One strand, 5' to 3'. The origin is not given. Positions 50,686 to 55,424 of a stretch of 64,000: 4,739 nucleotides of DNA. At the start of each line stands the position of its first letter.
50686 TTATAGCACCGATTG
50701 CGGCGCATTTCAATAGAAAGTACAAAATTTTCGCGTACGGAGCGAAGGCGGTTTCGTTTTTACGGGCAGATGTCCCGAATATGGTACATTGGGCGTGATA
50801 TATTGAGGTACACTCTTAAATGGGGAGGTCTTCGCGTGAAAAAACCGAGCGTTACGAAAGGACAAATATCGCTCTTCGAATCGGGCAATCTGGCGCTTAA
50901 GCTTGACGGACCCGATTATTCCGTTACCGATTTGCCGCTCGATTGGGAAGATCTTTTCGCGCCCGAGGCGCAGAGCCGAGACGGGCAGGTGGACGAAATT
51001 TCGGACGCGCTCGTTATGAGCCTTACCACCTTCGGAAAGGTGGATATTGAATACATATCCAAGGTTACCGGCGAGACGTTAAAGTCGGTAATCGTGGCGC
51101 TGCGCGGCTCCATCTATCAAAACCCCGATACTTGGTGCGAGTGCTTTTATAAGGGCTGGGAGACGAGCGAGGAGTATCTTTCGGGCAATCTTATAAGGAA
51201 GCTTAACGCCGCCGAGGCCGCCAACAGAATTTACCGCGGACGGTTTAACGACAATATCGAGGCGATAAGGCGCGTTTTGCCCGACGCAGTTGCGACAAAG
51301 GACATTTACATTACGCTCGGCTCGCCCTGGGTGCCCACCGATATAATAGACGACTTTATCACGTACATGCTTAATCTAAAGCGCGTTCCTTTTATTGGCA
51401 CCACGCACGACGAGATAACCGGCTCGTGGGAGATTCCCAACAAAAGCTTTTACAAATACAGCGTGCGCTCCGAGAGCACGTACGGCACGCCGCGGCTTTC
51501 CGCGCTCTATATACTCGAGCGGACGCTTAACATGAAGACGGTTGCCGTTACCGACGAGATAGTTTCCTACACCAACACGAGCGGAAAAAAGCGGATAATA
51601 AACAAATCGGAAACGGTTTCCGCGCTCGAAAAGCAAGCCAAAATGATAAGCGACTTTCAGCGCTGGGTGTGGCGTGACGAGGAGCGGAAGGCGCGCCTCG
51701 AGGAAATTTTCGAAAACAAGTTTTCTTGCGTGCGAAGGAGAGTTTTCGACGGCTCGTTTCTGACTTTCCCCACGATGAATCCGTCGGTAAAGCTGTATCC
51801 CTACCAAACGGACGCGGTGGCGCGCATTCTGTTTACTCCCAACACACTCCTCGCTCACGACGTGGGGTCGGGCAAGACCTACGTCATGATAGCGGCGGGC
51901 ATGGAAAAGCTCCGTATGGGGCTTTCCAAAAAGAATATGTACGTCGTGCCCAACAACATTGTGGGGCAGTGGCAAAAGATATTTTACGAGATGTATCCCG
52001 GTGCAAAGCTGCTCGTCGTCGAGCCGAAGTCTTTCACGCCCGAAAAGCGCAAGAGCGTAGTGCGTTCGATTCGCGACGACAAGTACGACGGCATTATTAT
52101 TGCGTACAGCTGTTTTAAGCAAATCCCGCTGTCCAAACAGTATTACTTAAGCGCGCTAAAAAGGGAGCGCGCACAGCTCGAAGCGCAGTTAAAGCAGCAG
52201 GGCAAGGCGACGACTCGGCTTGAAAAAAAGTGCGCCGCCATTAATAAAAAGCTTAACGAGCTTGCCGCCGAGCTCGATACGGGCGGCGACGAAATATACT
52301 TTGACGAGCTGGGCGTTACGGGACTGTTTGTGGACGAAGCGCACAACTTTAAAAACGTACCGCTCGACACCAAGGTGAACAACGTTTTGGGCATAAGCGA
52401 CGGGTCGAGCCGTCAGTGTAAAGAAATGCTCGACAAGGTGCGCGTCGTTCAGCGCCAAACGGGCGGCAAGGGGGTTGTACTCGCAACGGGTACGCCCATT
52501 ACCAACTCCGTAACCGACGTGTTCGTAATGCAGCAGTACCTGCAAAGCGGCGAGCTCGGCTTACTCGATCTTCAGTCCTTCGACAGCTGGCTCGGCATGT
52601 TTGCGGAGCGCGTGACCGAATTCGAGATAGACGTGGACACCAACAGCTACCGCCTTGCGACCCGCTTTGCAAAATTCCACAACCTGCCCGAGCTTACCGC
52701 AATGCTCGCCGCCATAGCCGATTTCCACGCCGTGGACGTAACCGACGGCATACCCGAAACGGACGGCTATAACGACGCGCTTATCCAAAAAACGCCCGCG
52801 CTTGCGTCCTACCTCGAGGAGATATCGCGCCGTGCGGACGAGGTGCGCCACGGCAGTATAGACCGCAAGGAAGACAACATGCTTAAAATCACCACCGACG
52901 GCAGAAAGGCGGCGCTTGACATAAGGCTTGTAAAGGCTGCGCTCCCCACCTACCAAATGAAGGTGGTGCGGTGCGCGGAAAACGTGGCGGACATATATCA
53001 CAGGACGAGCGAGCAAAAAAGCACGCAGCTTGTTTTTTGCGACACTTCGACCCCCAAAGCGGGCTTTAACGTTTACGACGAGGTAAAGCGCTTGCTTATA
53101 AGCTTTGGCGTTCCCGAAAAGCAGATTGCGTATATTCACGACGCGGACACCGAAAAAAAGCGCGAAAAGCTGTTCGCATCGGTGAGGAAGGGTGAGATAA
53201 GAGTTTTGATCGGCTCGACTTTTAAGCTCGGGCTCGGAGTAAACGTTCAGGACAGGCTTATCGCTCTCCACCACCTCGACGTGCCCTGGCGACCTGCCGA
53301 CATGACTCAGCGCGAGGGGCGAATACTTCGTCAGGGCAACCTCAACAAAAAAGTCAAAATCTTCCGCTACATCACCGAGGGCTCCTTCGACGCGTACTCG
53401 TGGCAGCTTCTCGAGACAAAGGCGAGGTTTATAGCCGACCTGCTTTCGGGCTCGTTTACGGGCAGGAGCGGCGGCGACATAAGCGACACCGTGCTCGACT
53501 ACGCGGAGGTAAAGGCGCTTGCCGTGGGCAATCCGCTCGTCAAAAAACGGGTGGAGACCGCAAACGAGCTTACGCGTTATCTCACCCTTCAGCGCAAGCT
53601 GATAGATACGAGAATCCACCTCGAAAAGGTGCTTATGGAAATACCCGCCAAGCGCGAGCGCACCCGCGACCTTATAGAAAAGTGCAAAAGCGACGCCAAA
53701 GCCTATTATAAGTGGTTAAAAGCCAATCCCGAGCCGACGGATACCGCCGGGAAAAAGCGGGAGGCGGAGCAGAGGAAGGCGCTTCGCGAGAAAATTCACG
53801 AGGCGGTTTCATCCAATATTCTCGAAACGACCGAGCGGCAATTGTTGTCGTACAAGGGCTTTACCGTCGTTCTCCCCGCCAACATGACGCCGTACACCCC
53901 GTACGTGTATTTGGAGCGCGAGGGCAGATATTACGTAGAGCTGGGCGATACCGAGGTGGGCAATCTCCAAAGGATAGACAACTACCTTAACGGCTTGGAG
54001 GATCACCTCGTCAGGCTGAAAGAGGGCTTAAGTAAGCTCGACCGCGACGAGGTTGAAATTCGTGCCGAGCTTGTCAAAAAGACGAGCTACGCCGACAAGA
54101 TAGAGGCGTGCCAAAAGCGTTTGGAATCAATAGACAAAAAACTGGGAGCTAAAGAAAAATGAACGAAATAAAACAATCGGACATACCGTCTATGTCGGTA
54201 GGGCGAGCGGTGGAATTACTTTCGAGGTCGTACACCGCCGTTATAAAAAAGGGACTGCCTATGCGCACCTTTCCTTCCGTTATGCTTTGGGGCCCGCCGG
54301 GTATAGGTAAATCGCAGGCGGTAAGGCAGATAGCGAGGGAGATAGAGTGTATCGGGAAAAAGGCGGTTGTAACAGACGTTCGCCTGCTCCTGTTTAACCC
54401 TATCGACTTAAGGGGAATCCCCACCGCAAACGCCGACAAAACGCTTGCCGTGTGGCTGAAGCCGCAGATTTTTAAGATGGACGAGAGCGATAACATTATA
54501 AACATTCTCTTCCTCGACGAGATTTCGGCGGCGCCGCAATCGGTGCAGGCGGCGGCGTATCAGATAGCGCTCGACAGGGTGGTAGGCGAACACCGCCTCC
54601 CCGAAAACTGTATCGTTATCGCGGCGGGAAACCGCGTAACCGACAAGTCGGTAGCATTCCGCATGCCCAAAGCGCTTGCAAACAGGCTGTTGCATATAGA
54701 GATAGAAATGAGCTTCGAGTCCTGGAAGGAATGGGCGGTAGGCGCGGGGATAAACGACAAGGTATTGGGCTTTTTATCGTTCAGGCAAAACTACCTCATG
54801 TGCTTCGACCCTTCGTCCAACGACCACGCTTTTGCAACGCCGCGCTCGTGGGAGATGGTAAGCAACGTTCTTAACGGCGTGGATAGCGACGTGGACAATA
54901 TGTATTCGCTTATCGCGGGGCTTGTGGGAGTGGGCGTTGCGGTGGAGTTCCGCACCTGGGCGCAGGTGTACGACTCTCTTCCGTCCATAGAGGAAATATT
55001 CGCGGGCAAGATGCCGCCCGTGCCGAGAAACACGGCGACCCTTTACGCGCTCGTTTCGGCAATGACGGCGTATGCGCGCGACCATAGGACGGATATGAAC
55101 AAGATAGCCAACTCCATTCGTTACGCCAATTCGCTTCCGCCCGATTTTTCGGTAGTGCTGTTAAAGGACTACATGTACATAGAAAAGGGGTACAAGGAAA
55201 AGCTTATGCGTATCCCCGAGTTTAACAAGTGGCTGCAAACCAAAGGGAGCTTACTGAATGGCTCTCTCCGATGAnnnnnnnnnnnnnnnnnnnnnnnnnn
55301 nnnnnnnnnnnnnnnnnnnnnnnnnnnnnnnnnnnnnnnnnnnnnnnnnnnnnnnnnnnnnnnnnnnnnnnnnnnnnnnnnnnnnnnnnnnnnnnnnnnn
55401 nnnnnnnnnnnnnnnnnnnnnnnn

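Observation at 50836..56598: Overlapping three-gene operon: methylase-less SNF2 helicase, MoxR AAA ATPase and HExxH-peptidase/vWA protein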

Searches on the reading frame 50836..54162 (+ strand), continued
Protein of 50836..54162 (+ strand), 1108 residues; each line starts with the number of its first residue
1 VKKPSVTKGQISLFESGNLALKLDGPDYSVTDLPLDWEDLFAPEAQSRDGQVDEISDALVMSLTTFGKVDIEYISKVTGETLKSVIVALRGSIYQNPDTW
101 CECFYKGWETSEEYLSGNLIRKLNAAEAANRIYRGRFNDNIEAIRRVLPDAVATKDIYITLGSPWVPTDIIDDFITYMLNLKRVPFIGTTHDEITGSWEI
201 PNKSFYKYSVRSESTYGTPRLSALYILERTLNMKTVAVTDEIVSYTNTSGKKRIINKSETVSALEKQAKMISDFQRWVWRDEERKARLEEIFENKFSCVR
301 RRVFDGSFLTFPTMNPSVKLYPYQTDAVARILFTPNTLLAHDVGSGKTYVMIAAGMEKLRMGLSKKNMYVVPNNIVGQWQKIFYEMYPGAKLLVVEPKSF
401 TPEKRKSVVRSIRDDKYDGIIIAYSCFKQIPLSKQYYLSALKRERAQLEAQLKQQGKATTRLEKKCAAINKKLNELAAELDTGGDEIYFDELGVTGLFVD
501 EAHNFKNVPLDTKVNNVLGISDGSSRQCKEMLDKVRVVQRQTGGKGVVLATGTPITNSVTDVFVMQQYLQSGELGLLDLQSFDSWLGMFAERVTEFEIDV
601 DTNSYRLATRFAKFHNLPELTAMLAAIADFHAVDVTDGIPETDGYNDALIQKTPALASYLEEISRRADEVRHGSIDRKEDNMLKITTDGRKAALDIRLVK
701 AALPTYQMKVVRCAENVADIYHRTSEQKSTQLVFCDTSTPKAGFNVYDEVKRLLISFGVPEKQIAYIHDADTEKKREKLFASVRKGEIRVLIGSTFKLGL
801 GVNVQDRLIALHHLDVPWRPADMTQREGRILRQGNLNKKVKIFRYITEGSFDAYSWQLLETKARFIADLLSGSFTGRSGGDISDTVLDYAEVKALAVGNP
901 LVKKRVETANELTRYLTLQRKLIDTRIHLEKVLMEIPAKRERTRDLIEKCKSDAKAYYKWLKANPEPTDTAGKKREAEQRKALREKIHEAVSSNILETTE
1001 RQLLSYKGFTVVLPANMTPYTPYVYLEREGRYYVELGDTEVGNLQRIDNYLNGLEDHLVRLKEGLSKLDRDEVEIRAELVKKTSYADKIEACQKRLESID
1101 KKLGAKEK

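Call 80: search_protein_families(library=pfam, proteins=[L173:1866-11396:+, L172:29-5896:+], max_evalue=0.001)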
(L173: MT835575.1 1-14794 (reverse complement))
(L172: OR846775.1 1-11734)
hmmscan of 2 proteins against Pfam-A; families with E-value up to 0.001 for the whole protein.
L173:1866-11396:+ (3176 aa): 5 families
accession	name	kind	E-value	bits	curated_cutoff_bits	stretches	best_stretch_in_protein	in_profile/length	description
PF01624.25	MutS_I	-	3.8e-09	37.2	20.6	1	1370-1421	1-52/113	MutS domain I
PF00176.29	SNF2-rel_dom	-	1.6e-08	34.4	24.9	1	2348-2525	18-139/290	SNF2-related domain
PF02384.22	N6_Mtase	-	2.4e-08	34.1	20.4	1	1645-1836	21-235/311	N-6 DNA Methylase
PF00271.37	Helicase_C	-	2.8e-06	28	23.5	1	2773-2855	32-110/110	Helicase conserved C-terminal domain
PF04851.21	ResIII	-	6.9e-06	26.5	22.5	1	2330-2523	1-137/164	Type III restriction enzyme, res subunit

L172:29-5896:+ (1955 aa): 4 families
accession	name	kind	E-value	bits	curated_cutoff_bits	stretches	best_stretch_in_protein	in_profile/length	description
PF00176.29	SNF2-rel_dom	-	5.7e-11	42.5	24.9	1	1153-1331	19-141/290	SNF2-related domain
PF00271.37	Helicase_C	-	2.9e-07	31.2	23.5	1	1558-1661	19-110/110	Helicase conserved C-terminal domain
PF07669.17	Eco57I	-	7e-07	29.9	25.3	1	506-593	63-164/171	Eco57I restriction-modification methylase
PF04851.21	ResIII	-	2.1e-06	28.2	22.5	1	1136-1330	3-140/164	Type III restriction enzyme, res subunit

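Call 95: search_protein_representatives(protein=window:50836-54162:+)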
Query: 1108 residues. Proteins with E-value up to 0.001 (for the whole library): 16025; up to 1e-10: 11328; up to 1e-30: 7235. The best 150 are listed.
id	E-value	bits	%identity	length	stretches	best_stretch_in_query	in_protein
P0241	0.0e+00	1279.1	38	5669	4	50-742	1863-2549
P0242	0.0e+00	1258.3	54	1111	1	32-1106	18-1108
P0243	0.0e+00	1254.3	54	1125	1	53-1107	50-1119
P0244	0.0e+00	1216.1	53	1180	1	27-1104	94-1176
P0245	0.0e+00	1179.3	51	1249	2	32-990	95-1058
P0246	0.0e+00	1155.7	63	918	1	31-842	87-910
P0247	0.0e+00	1107.5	60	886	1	233-1106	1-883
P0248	0.0e+00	1098.5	51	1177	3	190-969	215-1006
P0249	0.0e+00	1075.4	50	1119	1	26-1106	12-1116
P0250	0.0e+00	1072.7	51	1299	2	31-1019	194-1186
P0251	0.0e+00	1066.4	49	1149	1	31-1105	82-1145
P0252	0.0e+00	1037.5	48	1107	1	51-1105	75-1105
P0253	0.0e+00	1028.1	49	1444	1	30-1104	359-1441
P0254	0.0e+00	1022.5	50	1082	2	481-1105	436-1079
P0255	1.1e-293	993.3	46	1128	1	31-1106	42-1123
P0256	3.6e-291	985.1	47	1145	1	33-1107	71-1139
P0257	5.1e-291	984.6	47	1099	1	34-1108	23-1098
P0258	1.7e-289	979.5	46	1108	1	25-1107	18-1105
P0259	5.1e-289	977.9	46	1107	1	27-1104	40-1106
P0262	1.5e-284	963.2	46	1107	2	45-1020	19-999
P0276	1.4e-260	883.8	44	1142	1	57-1107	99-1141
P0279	2.5e-254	863.1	43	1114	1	49-1104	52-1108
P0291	1.8e-238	810.6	43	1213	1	49-1107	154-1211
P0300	2.5e-231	787.0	40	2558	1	51-1107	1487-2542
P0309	1.8e-225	767.5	39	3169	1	54-1107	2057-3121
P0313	5.1e-225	766.1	43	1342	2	485-1107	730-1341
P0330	1.9e-220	750.9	39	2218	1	52-1107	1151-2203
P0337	2.8e-219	747.1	39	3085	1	51-1107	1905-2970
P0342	2.0e-218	744.2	39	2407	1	51-1108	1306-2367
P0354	7.3e-217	739.0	39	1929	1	52-1107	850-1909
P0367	1.1e-213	728.5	39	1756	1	52-1107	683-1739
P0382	4.9e-212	723.1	38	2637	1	51-1107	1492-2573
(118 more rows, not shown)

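Call 97: find_related_loci(query=A4, collection=metagenome_contigs, flank=8000)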
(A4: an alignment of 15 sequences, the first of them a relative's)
Query A4 (1065 aa) in metagenome_contigs; peptide patterns used: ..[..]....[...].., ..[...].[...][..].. (x = any residue, [..] = any of these).
600 stretches matched a pattern (row limit reached: there are more); 585 encode a relative of the query (tblastn E <= 1e-3); the best 80 are kept; 80 distinct loci.
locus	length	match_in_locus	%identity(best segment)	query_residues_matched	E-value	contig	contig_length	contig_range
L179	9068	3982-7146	42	28-1064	0e+0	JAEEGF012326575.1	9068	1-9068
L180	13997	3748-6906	41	25-1049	0e+0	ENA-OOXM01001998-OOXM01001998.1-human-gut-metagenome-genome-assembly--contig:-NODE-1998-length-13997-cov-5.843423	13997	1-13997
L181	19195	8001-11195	41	28-1064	0e+0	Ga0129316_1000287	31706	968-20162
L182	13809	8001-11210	41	28-1064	0e+0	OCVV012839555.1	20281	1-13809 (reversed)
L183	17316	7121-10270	41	25-1049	0e+0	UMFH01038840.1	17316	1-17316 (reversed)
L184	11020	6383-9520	41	25-1049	0e+0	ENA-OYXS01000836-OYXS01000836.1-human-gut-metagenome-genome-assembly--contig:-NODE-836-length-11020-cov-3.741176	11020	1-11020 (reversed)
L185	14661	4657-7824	41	28-1065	0e+0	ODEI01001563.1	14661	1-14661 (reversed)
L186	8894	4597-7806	40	25-1064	0e+0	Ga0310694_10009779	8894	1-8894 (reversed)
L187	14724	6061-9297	39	28-1064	0e+0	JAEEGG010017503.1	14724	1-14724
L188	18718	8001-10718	39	25-914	0e+0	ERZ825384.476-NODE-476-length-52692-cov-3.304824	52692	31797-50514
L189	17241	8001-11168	35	15-1054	0e+0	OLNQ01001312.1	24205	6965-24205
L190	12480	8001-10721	37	25-935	0e+0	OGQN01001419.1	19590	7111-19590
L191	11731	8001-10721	37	25-935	0e+0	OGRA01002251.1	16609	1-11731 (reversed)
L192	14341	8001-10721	37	25-935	0e+0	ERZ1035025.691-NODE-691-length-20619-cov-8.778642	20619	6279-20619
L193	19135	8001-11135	35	15-1049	0e+0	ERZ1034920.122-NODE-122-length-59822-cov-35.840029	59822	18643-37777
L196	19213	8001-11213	37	14-1062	0e+0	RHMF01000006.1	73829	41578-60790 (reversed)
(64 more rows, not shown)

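Call 101: search_solved_structures(query=L196:13784-16714:+, max_evalue=0.001)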
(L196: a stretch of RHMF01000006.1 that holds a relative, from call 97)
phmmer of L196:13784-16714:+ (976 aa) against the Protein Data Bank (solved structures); distinct sequences matched with E-value up to 0.001: 6.
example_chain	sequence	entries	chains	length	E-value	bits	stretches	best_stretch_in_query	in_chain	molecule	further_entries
4dmb_A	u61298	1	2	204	1.8e-10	42.7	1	786-925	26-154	HD domain-containing protein 2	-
4l1j_A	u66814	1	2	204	2.1e-09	39.1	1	786-925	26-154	HD domain-containing protein 2 | HD domain-containing protein 2 (Phosphorylate)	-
4l7e_A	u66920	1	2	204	2.3e-09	39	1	786-925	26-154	HD domain-containing protein 2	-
5yox_A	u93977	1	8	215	4.3e-09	38.1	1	776-967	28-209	HD domain-containing protein YGL101W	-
4l7w_A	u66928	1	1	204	4.4e-09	38.1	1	786-925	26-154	HD domain-containing protein 2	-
3kh1_A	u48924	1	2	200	0.00022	22.5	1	802-920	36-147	Predicted metal-dependent phosphohydrolase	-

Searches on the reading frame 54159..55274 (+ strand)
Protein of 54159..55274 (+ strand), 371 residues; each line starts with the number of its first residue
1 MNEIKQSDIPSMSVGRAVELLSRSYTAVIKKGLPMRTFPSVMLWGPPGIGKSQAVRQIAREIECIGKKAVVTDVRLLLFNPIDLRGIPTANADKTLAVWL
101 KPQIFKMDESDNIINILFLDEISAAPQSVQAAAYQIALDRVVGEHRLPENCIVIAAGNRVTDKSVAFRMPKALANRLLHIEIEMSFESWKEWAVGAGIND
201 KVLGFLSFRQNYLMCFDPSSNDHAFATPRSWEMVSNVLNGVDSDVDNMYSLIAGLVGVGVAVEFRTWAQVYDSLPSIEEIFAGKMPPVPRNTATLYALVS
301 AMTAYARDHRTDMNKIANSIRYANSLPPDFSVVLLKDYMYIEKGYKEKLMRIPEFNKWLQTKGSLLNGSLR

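Call 3: search_protein_families(library=pfam, proteins=[window:54159-55274:+], max_evalue=0.01)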
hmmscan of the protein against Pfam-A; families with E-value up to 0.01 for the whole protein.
window:54159-55274:+ (371 aa): 7 families
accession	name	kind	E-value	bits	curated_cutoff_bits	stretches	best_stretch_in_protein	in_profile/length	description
PF00004.35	AAA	-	7.1e-08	33.4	21.2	1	41-166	1-117/131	ATPase family associated with various cellular activities (AAA)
PF07726.17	AAA_3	-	3.2e-07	30.7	27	1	41-178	2-130/131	ATPase family associated with various cellular activities (AAA)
PF07728.20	AAA_5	-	4e-05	24.1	22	1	41-161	2-125/139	AAA domain (dynein-related subfamily)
PF13191.12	AAA_16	-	0.0011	19.9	32.6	1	37-63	24-49/167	AAA ATPase domain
PF05673.19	DUF815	-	0.0022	17.6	23.8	0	40-159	55-151/249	Protein of unknown function (DUF815)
PF20030.5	bpMoxR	-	0.0033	17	27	0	41-86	34-81/205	MoxR domain in the MoxR-vWA-beta-propeller ternary systems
PF00158.32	Sigma54_activat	-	0.0058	16.8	20.2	0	116-182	96-167/168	Sigma-54 interaction domain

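Call 4: search_protein_families(library=padloc, proteins=[window:54159-55274:+], max_evalue=0.01)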
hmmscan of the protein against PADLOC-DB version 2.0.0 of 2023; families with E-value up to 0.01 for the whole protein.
window:54159-55274:+ (371 aa): 4 families
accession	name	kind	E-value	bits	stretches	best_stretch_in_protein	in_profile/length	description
PDLC04140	mad8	-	7.9e-05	20.3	1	39-230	28-151/314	mads_8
PDLC02196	IetA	-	0.00023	18.7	1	36-63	120-147/374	-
PDLC03838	DolB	-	0.0032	14.8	0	41-62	169-190/375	-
PDLC04700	PDC-M54A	-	0.0046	11.9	1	8-74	290-353/1657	-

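Call 6: search_protein_families(library=ncbifam, proteins=[window:54159-55274:+], max_evalue=0.01)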
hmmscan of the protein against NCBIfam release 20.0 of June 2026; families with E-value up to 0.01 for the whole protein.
window:54159-55274:+ (371 aa): 2 families
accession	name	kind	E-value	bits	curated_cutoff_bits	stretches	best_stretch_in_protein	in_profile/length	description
NF042959.1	IteA_antiphage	equivalog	0.0015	17.7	510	1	38-63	125-150/367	anti-phage ATPase IteA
NF003229.0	PRK04195.1-5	equivalog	0.0089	14.8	280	0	40-64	46-70/413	replication factor C large subunit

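Call 7: search_protein_families(library=phrogs, proteins=[window:54159-55274:+], max_evalue=0.001)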
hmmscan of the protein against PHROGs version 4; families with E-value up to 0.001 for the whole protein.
window:54159-55274:+ (371 aa): 3 families
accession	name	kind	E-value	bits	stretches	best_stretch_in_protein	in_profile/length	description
phrog_1297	-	other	1e-95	321.8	1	40-367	27-354/356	ATPase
phrog_16335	-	other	2.8e-25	90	1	29-191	19-176/267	ATPase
phrog_168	-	DNA, RNA and nucleotide metabolism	6.9e-05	23.7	1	30-182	34-156/314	clamp loader of DNA polymerase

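Call 76: search_solved_structures(query=window:54159-55274:+, max_evalue=0.01)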
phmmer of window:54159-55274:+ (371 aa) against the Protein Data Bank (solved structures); distinct sequences matched with E-value up to 0.01: 8.
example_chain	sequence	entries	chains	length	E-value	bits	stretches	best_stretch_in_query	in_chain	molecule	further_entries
9lgo_F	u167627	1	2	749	0.00026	23.4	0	38-62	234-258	ATPase family gene 2 protein homolog B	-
8rhn_O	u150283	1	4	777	0.00028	23.2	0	38-62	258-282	ATPase family gene 2 protein homolog B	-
9uiq_D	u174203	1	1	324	0.0003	23.2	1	24-132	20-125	Replication factor C subunit 4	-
8ui7_D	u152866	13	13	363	0.00037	22.9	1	24-132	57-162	Replication factor C subunit 4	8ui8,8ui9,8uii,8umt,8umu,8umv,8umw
7z6h_D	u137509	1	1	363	0.00037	22.9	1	24-132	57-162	Replication factor C subunit 4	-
6vvo_D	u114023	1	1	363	0.00095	21.5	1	24-132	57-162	Replication factor C subunit 4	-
6pdw_B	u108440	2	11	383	0.0032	19.8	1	32-173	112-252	Membrane-spanning ATPase-like protein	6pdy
6pe0_F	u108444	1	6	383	0.0083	18.4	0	32-173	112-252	Membrane-spanning ATPase-like protein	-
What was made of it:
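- On MoxR family AAA+: The best PDB matches are AFG2, RFC and Msp1 (call 76).
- Checked: The 'MoxR' label is only marginally specific, because the generic AAA model scores higher and the best PDB matches are generic AAA+ proteins (calls 3, 76).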
